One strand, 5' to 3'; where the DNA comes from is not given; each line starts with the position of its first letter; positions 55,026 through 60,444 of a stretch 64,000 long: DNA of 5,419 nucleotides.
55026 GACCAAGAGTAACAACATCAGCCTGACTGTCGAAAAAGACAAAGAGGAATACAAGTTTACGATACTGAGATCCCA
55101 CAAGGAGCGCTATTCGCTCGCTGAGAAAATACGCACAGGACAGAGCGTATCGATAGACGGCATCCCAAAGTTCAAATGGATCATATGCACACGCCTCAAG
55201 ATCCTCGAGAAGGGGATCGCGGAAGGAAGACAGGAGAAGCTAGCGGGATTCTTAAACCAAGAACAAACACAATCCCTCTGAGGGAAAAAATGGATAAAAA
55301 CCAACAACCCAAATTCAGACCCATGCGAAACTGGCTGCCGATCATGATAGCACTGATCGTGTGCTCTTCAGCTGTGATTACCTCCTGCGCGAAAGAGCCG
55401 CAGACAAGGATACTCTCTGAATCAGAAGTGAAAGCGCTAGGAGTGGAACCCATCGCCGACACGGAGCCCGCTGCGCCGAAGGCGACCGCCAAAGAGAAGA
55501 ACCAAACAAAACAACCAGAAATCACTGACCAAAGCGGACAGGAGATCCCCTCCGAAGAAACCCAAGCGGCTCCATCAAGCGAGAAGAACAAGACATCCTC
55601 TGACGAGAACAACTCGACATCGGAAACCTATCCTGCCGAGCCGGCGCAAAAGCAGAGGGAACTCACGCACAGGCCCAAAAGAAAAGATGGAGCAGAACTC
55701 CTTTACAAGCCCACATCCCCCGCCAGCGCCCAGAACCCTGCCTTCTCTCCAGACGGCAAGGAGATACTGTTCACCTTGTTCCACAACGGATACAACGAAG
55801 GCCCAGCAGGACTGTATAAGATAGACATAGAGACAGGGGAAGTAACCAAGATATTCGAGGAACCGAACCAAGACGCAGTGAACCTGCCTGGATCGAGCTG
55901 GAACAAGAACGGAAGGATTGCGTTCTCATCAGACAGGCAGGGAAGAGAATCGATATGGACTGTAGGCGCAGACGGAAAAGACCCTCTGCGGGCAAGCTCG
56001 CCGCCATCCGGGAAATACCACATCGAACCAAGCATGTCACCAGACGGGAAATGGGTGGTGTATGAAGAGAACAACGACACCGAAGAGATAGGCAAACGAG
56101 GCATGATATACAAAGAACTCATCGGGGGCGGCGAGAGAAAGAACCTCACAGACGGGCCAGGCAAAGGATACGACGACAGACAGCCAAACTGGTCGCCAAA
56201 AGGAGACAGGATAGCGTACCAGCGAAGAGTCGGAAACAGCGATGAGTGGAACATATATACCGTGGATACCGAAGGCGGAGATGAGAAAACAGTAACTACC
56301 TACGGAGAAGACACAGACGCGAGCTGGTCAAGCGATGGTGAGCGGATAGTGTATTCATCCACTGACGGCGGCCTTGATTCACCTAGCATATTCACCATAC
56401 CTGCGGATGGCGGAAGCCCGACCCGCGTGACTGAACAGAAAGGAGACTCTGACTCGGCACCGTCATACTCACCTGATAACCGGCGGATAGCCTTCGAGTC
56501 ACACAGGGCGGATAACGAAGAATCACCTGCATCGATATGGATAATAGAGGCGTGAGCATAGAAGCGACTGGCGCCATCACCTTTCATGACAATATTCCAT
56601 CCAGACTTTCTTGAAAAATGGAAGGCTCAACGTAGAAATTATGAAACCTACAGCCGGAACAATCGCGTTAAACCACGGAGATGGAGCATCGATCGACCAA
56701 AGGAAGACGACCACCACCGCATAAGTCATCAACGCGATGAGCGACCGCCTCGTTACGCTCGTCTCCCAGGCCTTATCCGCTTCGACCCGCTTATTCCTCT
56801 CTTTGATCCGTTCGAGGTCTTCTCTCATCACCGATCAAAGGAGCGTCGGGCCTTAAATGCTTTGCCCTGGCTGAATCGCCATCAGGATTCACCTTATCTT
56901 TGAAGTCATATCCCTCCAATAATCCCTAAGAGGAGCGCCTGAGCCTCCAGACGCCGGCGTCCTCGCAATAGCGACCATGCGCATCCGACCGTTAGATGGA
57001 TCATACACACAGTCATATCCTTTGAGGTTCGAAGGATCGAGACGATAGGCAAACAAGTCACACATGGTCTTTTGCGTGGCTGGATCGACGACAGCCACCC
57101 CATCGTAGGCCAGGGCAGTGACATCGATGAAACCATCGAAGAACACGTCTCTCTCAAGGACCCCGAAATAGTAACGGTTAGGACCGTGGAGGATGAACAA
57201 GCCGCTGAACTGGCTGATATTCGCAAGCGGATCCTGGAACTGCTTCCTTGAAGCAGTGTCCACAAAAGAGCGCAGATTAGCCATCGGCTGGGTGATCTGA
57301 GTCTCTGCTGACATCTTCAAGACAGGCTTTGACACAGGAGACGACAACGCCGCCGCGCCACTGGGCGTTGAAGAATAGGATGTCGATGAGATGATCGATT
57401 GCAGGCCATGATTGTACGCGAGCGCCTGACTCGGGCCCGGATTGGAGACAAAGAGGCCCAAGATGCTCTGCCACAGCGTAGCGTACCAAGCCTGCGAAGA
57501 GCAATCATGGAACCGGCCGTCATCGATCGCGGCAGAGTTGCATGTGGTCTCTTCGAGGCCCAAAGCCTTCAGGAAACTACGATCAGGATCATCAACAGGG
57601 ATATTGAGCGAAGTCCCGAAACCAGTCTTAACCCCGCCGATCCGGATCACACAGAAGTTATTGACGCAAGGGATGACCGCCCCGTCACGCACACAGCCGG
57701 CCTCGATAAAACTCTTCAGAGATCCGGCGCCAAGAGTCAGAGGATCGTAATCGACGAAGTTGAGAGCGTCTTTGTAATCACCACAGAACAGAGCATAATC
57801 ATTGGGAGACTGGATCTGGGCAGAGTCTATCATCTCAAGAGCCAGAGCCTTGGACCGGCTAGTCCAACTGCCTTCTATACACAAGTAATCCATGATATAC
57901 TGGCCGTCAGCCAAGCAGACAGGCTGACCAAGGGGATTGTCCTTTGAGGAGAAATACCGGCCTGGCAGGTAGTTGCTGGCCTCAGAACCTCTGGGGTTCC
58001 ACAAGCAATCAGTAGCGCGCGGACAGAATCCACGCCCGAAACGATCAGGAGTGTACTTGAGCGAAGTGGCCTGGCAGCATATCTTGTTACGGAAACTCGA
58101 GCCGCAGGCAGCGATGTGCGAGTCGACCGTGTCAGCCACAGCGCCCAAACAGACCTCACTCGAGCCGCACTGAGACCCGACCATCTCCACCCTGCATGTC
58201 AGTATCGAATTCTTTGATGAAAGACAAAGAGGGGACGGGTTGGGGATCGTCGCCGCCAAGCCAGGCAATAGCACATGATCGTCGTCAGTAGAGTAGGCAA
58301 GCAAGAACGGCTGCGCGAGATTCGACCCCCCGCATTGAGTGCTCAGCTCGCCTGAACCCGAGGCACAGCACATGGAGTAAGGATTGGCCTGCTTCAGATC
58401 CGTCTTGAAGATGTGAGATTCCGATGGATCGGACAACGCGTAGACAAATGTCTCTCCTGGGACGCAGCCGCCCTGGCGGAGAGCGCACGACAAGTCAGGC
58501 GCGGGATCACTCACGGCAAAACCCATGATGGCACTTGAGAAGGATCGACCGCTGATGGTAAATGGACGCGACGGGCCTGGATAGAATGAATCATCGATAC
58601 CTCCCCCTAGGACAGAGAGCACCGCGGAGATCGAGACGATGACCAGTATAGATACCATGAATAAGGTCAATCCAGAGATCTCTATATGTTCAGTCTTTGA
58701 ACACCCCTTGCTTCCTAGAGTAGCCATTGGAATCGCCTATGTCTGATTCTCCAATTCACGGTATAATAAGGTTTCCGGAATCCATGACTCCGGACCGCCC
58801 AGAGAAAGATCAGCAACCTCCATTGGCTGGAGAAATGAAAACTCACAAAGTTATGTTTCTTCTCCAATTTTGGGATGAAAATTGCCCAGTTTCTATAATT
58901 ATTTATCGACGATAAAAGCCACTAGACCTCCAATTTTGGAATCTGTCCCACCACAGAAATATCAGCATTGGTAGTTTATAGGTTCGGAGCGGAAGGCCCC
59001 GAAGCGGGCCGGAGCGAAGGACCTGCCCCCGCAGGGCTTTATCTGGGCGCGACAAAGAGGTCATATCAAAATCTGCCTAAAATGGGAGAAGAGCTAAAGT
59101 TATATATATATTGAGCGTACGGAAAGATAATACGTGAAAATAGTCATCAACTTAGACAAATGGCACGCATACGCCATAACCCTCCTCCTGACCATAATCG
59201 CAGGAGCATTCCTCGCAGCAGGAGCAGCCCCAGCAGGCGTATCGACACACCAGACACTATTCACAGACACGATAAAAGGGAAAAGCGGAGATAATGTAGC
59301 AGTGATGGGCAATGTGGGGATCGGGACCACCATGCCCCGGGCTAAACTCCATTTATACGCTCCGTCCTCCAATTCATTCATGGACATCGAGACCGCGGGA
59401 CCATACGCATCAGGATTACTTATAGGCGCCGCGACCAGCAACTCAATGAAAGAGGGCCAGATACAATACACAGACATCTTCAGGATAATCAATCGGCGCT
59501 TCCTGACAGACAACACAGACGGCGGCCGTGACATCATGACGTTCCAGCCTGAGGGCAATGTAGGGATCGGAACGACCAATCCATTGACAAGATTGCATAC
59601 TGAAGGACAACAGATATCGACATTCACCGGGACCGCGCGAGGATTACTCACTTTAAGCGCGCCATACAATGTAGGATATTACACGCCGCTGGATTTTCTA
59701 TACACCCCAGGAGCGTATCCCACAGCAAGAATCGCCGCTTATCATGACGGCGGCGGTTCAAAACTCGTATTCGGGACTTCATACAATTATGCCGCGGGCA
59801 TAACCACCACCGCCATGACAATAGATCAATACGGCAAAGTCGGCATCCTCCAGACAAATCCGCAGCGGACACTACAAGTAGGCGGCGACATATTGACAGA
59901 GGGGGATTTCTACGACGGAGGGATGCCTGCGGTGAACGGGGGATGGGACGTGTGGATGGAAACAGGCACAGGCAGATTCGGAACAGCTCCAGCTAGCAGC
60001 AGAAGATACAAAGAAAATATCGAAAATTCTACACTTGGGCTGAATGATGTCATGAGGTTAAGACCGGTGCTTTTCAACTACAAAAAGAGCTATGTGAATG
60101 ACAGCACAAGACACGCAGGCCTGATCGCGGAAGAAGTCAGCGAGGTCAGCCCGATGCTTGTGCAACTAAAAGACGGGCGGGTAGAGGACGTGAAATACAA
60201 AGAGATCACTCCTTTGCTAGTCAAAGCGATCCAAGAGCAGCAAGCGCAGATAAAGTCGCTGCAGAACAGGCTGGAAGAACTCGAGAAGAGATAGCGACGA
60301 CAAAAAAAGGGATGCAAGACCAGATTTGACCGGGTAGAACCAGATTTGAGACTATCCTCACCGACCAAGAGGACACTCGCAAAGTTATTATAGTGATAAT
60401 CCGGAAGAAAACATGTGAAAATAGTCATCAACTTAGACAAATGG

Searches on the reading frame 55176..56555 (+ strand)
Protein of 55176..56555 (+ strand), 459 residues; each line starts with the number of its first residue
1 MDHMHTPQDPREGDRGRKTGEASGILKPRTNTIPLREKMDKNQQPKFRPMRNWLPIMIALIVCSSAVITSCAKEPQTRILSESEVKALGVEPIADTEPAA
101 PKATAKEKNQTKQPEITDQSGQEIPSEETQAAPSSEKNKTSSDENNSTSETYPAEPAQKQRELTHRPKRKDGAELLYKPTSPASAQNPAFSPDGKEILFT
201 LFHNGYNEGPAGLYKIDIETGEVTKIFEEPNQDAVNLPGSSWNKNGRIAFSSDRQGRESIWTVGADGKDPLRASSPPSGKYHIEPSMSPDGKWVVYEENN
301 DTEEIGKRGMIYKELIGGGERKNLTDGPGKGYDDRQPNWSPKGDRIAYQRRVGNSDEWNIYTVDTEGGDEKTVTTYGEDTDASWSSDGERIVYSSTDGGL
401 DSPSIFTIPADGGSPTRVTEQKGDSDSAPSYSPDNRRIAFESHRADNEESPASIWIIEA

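Call 86: search_protein_families(library=pfam, proteins=[window:55176-56555:+], max_evalue=0.001)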
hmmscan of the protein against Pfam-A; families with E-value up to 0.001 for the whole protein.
window:55176-56555:+ (459 aa): 3 families
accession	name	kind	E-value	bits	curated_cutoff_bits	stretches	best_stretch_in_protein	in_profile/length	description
PF07676.18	PD40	-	1e-25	89.5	20.9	2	374-406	6-37/38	WD40-like Beta Propeller Repeat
PF00930.27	DPPIV_N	-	1.3e-06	27.8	22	0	336-379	47-84/354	Dipeptidyl peptidase IV (DPP IV) N-terminal region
PF25174.1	Beta-prop_THOC3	-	2.3e-05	24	305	0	338-401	95-154/272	THOC3 beta-propeller domain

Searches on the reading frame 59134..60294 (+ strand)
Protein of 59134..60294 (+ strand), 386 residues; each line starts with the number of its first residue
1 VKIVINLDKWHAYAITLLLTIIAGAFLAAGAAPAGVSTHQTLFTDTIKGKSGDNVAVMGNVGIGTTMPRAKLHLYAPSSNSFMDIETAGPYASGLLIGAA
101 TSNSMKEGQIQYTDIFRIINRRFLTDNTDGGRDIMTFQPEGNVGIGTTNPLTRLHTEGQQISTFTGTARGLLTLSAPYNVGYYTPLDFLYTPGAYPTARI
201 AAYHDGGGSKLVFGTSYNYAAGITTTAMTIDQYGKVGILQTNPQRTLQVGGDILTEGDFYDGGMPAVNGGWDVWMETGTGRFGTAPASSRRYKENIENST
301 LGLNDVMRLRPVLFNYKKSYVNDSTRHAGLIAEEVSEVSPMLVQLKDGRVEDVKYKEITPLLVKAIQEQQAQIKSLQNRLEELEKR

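Call 103: search_protein_families(library=pfam, proteins=[window:59134-60294:+], max_evalue=0.001)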
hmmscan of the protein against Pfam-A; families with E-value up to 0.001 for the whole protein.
window:59134-60294:+ (386 aa): 1 family
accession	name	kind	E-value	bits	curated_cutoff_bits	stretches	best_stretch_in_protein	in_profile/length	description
PF13884.11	Peptidase_S74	-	4.8e-10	40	22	1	288-343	1-57/58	Chaperone of endosialidase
